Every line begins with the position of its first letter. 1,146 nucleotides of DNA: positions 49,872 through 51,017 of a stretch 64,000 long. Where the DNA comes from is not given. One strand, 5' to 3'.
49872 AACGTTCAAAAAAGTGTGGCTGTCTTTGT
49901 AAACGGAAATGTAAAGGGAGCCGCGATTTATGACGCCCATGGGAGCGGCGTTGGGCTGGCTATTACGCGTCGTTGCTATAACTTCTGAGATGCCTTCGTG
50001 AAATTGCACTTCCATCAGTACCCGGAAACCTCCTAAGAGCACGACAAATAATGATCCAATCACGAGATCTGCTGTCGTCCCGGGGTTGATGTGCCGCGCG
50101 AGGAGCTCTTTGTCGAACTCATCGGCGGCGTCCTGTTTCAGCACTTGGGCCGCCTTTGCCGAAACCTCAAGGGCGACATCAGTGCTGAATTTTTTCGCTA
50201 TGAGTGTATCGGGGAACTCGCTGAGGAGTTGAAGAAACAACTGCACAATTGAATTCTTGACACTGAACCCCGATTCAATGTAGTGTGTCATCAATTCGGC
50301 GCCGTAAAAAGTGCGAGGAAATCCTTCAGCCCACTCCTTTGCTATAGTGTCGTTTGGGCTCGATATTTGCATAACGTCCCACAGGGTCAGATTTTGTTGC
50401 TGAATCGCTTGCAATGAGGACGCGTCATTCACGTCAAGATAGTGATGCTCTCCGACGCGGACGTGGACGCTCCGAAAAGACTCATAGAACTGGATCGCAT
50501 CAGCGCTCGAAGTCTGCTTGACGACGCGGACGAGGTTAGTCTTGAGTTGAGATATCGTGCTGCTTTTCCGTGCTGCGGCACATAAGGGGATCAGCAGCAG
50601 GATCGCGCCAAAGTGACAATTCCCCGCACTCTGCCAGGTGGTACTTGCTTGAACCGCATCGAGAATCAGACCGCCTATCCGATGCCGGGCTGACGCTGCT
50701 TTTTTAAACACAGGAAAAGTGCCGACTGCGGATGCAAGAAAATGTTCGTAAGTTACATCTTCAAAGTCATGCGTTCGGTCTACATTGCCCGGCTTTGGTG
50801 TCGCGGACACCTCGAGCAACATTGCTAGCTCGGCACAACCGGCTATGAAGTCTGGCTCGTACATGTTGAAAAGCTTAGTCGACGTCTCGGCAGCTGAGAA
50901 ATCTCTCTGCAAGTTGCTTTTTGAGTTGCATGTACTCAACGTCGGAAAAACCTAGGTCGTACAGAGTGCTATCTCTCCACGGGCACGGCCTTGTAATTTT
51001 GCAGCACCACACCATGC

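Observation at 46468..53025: Methanopterin/F420 cofactor-biosynthesis neighbourhood built largely from enzyme families with unresolved reactions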

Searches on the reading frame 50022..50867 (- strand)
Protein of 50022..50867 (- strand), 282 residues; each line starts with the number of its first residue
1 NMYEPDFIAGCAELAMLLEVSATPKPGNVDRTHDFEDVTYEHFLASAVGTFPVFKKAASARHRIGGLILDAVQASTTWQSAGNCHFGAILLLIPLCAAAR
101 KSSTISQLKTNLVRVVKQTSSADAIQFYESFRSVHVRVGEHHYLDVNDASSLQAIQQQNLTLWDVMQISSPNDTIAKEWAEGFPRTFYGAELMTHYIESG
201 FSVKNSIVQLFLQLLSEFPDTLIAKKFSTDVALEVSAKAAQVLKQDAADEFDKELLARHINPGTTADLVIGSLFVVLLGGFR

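Call 30: find_related_loci(query=A3, collection=genome_contigs, flank=10000)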
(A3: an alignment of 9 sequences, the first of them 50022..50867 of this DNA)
Query A3 (282 aa) in genome_contigs; peptide patterns used: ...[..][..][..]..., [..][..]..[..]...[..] (x = any residue, [..] = any of these).
477 stretches matched a pattern; 425 encode a relative of the query (tblastn E <= 1e-3); the best 80 are kept; 80 distinct loci.
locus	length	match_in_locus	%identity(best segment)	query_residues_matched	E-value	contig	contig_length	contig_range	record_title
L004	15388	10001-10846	98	1-282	0e+0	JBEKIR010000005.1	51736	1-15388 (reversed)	MAG: Halobacteriota archaeon isolate SPRUCE 304 SPRUCE_304_5, whole genome shotgun sequence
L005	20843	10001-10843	96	2-282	0e+0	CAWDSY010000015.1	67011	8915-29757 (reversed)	MAG: Euryarchaeota archaeon isolate MFD03726.bin.3.148 genome assembly, contig: contig_77747, whole genome shotgun seque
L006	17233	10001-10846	94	1-282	0e+0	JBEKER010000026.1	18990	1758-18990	MAG: Halobacteriota archaeon isolate SPRUCE 210 SPRUCE_210_26, whole genome shotgun sequence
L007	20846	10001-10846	95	1-282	0e+0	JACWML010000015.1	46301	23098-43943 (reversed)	MAG: Methanomicrobia archaeon isolate SPRUCE.2015.31.metabat2.23 SPRUCE.2015.31_scaffold_422, whole genome shotgun seque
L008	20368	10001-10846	91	1-282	9e-180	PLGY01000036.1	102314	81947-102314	MAG: Methanobacteriota archaeon isolate bog_38 73.20110800_S2M.16_contig_4702, whole genome shotgun sequence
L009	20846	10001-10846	74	1-282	3e-143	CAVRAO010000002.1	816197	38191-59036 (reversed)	MAG: Euryarchaeota archaeon isolate MFD00032.bin.1.50 genome assembly, contig: contig_12490, whole genome shotgun sequen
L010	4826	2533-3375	75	2-282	3e-142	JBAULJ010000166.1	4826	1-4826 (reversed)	MAG: Halobacteriota archaeon isolate MFD04544_ilm_asm_bin8 k127_59579, whole genome shotgun sequence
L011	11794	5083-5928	71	1-282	2e-135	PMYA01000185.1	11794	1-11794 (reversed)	MAG: Methanobacteriota archaeon isolate fen_29 73.20110800_E2D.14_contig_4018, whole genome shotgun sequence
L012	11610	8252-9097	70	1-282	1e-133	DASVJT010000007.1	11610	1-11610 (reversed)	MAG TPA_asm: archaeon isolate SMAG_U3026 k141_343704, whole genome shotgun sequence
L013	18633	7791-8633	70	2-282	2e-131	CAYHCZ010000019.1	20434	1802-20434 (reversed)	MAG TPA_asm: uncultured Methanomicrobia archaeon isolate ERP119294_co4_451 genome assembly, contig: NODE_2317_length_204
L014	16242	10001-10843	66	2-282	7e-128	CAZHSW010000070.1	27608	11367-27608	MAG TPA_asm: uncultured Methanomicrobia archaeon isolate SRP140028_co1_607 genome assembly, contig: k141_5141376, whole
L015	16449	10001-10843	92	2-282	4e-178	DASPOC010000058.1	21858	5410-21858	MAG TPA_asm: Candidatus Bathyarchaeia archaeon isolate SMAG_U12137 k141_766422, whole genome shotgun sequence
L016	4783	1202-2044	64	2-282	2e-122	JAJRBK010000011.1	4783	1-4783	MAG: Methanobacteriota archaeon isolate OWC_0036 OWC_0036_k121_864082, whole genome shotgun sequence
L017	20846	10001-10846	93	1-282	0e+0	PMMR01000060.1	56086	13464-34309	MAG: Methanobacteriota archaeon isolate fen_3 73.20100900_E2D.1_contig_740, whole genome shotgun sequence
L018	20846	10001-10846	93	1-282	6e-180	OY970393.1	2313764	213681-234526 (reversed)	MAG: Euryarchaeota archaeon isolate MFD01231.bin.c.6 genome assembly, chromosome: 1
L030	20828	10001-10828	49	2-280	1e-83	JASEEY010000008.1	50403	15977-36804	MAG: Methanocellales archaeon isolate Yes46-10 NODE_8_length_50458_cov_8.521457, whole genome shotgun sequence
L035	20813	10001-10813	49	5-278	2e-81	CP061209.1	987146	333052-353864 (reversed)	MAG: Methanosarcinales archaeon isolate Met33H chromosome, complete genome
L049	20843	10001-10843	47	8-282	3e-79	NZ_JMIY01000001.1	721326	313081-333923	Candidatus Methanoperedens nitroreducens strain ANME-2d ANME2D_Contig_1.1, whole genome shotgun sequence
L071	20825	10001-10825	44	5-282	9e-76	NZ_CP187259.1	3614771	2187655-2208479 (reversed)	Methanocella sp. MCL-LM chromosome, complete genome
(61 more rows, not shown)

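Call 36: search_solved_structures(query=window:50022-50867:-, max_evalue=0.01)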
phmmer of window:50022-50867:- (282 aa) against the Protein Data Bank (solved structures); distinct sequences matched with E-value up to 0.01: 1.
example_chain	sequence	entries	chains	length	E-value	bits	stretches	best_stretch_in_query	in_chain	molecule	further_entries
3h9p_A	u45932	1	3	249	9.3e-42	146.4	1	31-282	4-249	putative triphosphoribosyl-dephospho-coA synthase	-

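Call 79: search_protein_families(library=pfam, proteins=[L049:5657-6796:+, L049:7107-8408:-, L049:8405-9220:-, L049:11519-13006:-, L049:13012-13467:-, L071:6006-6824:+, L071:7189-8751:+, L071:12361-13104:-, L071:13275-15059:+, L071:11672-12055:-], max_evalue=0.00001)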
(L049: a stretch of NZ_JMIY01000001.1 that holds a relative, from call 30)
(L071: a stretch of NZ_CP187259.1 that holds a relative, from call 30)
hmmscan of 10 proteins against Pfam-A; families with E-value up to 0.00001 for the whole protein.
L049:5657-6796:+ (379 aa): 1 family
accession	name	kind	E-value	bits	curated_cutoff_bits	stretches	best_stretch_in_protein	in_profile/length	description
PF01916.23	DS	-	9.7e-65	219.1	27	1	33-345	6-287/288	Deoxyhypusine synthase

L049:7107-8408:- (433 aa): 4 families
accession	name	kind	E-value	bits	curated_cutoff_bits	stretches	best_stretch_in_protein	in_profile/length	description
PF02153.23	PDH_N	-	8.7e-26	90.7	26.5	1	16-157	1-153/154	Prephenate dehydrogenase, nucleotide-binding domain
PF20463.3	PDH_C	-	7.6e-20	71.6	22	1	163-262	4-101/102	Prephenate dehydrogenase, dimerization domain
PF02826.25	2-Hacid_dh_C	-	6.9e-07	29.3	25.1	1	4-68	39-103/178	D-isomer specific 2-hydroxyacid dehydrogenase, NAD binding domain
PF03807.23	F420_oxidored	-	4.4e-06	27.6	21.6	0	2-90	1-92/94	NADP oxidoreductase coenzyme F420-dependent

L049:8405-9220:- (271 aa): 3 families
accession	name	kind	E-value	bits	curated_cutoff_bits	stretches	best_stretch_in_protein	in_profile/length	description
PF08501.16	Shikimate_dh_N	-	1.4e-27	96.2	27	1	6-87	1-83/83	Shikimate dehydrogenase substrate binding domain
PF01488.26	Shikimate_DH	-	7.8e-17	62.1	24.3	1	113-215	9-112/138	Shikimate / quinate 5-dehydrogenase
PF18317.6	SDH_C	-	2.7e-15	56.2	25.8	1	240-267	4-31/31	Shikimate 5'-dehydrogenase C-terminal domain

L049:11519-13006:- (495 aa): 2 families
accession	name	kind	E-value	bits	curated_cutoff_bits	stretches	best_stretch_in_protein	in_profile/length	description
PF00344.25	SecY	-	3.2e-65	221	32.2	1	71-473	1-306/306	SecY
PF10559.14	Plug_translocon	-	2.9e-12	46.6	22.1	1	37-70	1-35/35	Plug domain of Sec61p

L049:13012-13467:- (151 aa): 1 family
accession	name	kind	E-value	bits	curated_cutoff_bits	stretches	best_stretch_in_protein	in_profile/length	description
PF00828.25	Ribosomal_L27A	-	2e-14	54.2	21.5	1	68-138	1-71/72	Ribosomal proteins 50S-L15, 50S-L18e, 60S-L27A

L071:6006-6824:+ (272 aa): 0 families

L071:7189-8751:+ (520 aa): 6 families
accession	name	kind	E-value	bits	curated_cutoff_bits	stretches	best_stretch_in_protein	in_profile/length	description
PF08447.18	PAS_3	-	4.1e-28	97.9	25.6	2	302-387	4-89/89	PAS fold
PF00989.32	PAS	-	3e-26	92.1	22.6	1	148-261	3-112/113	PAS fold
PF13426.13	PAS_9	-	9e-25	87.4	27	1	157-264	2-103/103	PAS domain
PF08448.16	PAS_4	-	4.4e-24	85.3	23.1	1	152-267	1-110/110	PAS fold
PF00072.30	Response_reg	-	1.1e-20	74.3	30.2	1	18-128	1-110/111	Response regulator receiver domain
PF13188.13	PAS_8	-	1.5e-11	44.2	21.8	0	147-202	2-54/65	PAS domain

L071:12361-13104:- (247 aa): 1 family
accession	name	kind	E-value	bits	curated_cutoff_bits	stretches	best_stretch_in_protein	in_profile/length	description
PF01976.22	DUF116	-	4.7e-48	163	25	1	65-218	2-155/155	Protein of unknown function DUF116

L071:13275-15059:+ (594 aa): 3 families
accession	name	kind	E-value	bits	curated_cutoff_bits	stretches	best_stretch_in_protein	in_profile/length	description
PF02775.26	TPP_enzyme_C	-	5.9e-25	88.3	21.9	1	381-520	1-149/151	Thiamine pyrophosphate enzyme, C-terminal TPP binding domain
PF01855.24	POR_N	-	6.5e-13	49.4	27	1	16-191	2-183/231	Pyruvate flavodoxin/ferredoxin oxidoreductase, thiamine diP-bdg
PF00037.32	Fer4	-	4.1e-07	30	21.1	0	569-590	3-24/24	4Fe-4S binding domain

L071:11672-12055:- (127 aa): 0 families

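Call 87: search_dna_similar(query=window:50022-50867:-, collection=plasmids, mode=protein, max_evalue=0.000001, max_rows=30)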
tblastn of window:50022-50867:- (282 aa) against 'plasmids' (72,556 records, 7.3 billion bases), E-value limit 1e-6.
Records with a match: 29; places in all: 30; records where one place covers at least 80% of the query: 24.
Best place of each record, by identity: <60% 29.
By first word of the organism name: Azospirillum 9; Paraburkholderia 8; Rhizobium 6; Phyllobacterium 2; Natrinema 1; Sinorhizobium 1; Cupriavidus 1; Caballeronia 1.
By predicted mobility (MOB-suite, as given by PLSDB): non-mobilizable 24; mobilizable 5.
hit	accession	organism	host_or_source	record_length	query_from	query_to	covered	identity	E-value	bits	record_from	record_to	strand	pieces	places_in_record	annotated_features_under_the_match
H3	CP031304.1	Natrinema thermotolerans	Cell culture,Korean salt-fermented food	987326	12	277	94%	40.6%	5e-42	160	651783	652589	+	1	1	CitG domain-containing protein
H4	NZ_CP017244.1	Rhizobium etli 8C-3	Phaseolus vulgaris,cell culture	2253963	25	276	89%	31.5%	1e-14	81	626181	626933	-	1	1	record has no annotation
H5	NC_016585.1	Azospirillum lipoferum 4B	-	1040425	10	278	95%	29.5%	2e-9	66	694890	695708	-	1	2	none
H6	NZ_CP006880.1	Rhizobium gallicum bv. gallicum R602sp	Phaseolus vulgaris,whole ...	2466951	25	275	89%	31.2%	4e-16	86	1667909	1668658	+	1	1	record has no annotation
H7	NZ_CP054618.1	Azospirillum oryzae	cell culture,soil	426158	15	280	94%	29.4%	2e-9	66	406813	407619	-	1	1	triphosphoribosyl-dephospho-CoA synthase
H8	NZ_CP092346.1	Rhizobium gallicum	Phaseolus vulgaris,Cell culture,nodule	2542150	25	276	89%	30.9%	2e-11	94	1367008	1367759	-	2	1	none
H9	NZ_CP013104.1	Paraburkholderia caribensis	-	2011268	14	278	94%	29.2%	4e-9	65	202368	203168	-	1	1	none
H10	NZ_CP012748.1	Paraburkholderia caribensis MBA4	soil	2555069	14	278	94%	29.1%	5e-10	67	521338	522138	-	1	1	none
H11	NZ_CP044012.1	Sinorhizobium sp. BG8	Prosopis cineraria,pure bacterial ...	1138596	25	276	89%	30.6%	4e-12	74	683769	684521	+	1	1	none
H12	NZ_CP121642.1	Rhizobium sp. CC1099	Onobrychis viciifolia,cell culture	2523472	25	276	89%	30.4%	6e-16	85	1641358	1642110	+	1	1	none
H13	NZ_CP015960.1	Paraburkholderia caribensis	Mimosa,single cell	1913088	14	278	94%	28.9%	2e-8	62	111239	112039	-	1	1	none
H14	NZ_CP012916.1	Azospirillum brasilense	Digitaria eriantha,microbe,root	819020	8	278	96%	28.2%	2e-15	84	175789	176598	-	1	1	triphosphoribosyl-dephospho-CoA synthase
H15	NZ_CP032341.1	Azospirillum brasilense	soil sample,Agricultural field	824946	8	278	96%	28.2%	2e-15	84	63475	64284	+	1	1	triphosphoribosyl-dephospho-CoA synthase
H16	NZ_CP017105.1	Rhizobium gallicum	Phaseolus vulgaris,Whole ...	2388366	25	276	89%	30.0%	3e-15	83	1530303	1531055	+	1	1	none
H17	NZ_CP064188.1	Rhizobium sp. 007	Onobrychis viciifolia,cell culture,root ...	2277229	25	276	89%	30.0%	6e-15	82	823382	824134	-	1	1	none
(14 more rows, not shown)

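Call 88: get_annotated_region(hit=H14, flank=9000)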
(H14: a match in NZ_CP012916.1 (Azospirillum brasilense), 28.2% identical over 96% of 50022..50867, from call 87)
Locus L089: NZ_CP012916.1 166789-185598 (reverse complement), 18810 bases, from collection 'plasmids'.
description: Azospirillum brasilense strain Sp 7 plasmid ABSP7_p2, complete sequence
organism: Azospirillum brasilense (NCBI taxid 192)
taxonomy: Bacteria; Pseudomonadota; Alphaproteobacteria; Rhodospirillales; Azospirillaceae; Azospirillum; Azospirillum brasilense
host: -; source: Digitaria eriantha,microbe,root; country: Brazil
typing (MOB-suite, as given by PLSDB): non-mobilizable
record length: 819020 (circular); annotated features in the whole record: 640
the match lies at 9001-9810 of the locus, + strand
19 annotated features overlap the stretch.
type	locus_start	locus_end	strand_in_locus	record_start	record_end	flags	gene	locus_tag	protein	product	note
CDS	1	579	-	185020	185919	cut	fhcD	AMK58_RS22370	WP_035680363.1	formylmethanofuran--tetrahydromethanopterin N-formyltransferase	-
CDS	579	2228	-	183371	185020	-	-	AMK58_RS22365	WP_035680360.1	formylmethanofuran dehydrogenase subunit A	-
CDS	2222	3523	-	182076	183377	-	-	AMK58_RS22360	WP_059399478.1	hypothetical protein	-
CDS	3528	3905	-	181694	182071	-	-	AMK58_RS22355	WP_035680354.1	4a-hydroxytetrahydrobiopterin dehydratase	GO:0006729 - tetrahydrobiopterin biosynthetic process [Evidence IEA]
CDS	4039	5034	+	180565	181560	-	-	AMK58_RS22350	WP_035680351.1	beta-ribofuranosylaminobenzene 5'-phosphate synthase family protein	-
CDS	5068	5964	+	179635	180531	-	-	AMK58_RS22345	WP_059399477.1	NAD(P)-dependent methylenetetrahydromethanopterin dehydrogenase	-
CDS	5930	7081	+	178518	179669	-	-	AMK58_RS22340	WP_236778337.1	ATP-grasp domain-containing protein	-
CDS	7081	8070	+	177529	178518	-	mch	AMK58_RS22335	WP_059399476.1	methenyltetrahydromethanopterin cyclohydrolase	GO:0006730 - one-carbon metabolic process [Evidence IEA]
CDS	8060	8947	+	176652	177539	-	-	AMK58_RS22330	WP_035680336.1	RimK family alpha-L-glutamate ligase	-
CDS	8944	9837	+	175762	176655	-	-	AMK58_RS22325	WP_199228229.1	triphosphoribosyl-dephospho-CoA synthase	-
CDS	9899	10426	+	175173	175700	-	fae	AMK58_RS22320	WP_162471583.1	formaldehyde-activating enzyme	GO:0016051 - carbohydrate biosynthetic process [Evidence IEA]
CDS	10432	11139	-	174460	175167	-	-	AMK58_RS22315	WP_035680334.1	HisA/HisF-related TIM barrel protein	-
CDS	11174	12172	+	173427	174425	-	-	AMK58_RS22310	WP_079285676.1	ATP-grasp domain-containing protein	-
CDS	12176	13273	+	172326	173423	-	-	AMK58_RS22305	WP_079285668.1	hydantoinase/oxoprolinase family protein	-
CDS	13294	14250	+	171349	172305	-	-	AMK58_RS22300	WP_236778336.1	quinoprotein relay system zinc metallohydrolase 2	-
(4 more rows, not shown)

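Call 91: search_protein_families(library=pfam, proteins=[L030:7952-9052:+, L030:9040-9717:+, L030:3889-4998:+, L030:5007-5828:+, L030:5891-6577:+, L030:2722-3936:-, L035:9010-9933:+, L035:6788-8239:-], max_evalue=0.0001)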
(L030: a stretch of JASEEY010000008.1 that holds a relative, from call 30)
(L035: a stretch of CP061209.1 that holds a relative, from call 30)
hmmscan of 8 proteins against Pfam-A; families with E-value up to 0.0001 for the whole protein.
L030:7952-9052:+ (366 aa): 1 family
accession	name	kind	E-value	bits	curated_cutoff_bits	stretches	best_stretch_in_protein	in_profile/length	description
PF05559.16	DUF763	-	5.6e-132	440.2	35.5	1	5-327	1-319/319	Protein of unknown function (DUF763)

L030:9040-9717:+ (225 aa): 2 families
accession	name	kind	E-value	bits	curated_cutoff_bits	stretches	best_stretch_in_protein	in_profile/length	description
PF12850.12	Metallophos_2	-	1.3e-21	77.7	27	1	5-189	1-153/154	Calcineurin-like phosphoesterase superfamily domain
PF00149.33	Metallophos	-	2.3e-18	67.7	21.5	1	5-153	1-190/191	Calcineurin-like phosphoesterase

L030:3889-4998:+ (369 aa): 1 family
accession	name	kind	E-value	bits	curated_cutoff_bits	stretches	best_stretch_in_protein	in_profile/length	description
PF04055.27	Radical_SAM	-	2e-20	74.1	29.5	1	84-254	5-166/166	Radical SAM superfamily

L030:5007-5828:+ (273 aa): 2 families
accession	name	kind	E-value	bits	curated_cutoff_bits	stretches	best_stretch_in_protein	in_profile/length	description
PF04055.27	Radical_SAM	-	3.2e-18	66.9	29.5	1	56-196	6-142/166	Radical SAM superfamily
PF13353.11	Fer4_12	-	5.5e-05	23.9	22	1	50-140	8-95/137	4Fe-4S single cluster domain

L030:5891-6577:+ (228 aa): 6 families
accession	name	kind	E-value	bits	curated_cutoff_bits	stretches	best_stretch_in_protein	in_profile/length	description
PF01022.26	HTH_5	-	6.5e-09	36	22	1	12-51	6-45/47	Bacterial regulatory protein, arsR family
PF01909.29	NTP_transf_2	-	6.5e-08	33.3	21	1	113-171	2-57/93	Nucleotidyltransferase domain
PF18765.7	Polbeta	-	1.6e-06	28.6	26.9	1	126-207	13-88/93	Polymerase beta, Nucleotidyltransferase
PF12840.13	HTH_20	-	1.5e-05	25.3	27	1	16-49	11-46/51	Helix-turn-helix domain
PF22600.2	MTPAP-like_central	-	4.6e-05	24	27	0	105-164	18-79/139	Poly(A) RNA polymerase, mitochondrial-like, central palm domain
PF04967.18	HTH_10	-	6.5e-05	23.1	23.1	0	20-44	22-46/53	HTH DNA binding domain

L030:2722-3936:- (404 aa): 2 families
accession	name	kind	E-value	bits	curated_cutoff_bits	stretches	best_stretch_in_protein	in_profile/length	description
PF19276.4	HD_assoc_2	-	4.4e-84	281.8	23.1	1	181-400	1-221/222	HD associated region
PF01966.28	HD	-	1e-12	48.8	22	1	57-169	1-115/116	HD domain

L035:9010-9933:+ (307 aa): 1 family
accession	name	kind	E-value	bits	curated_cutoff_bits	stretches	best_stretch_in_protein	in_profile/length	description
PF02661.23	Fic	-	4.3e-22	79.2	24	1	156-253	2-93/93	Fic/DOC family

L035:6788-8239:- (483 aa): 2 families
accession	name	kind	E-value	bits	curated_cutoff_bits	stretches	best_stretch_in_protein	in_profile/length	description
PF19276.4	HD_assoc_2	-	2.9e-85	285.6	23.1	1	260-479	1-221/222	HD associated region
PF01966.28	HD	-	1.5e-11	45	22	1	136-247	1-114/116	HD domain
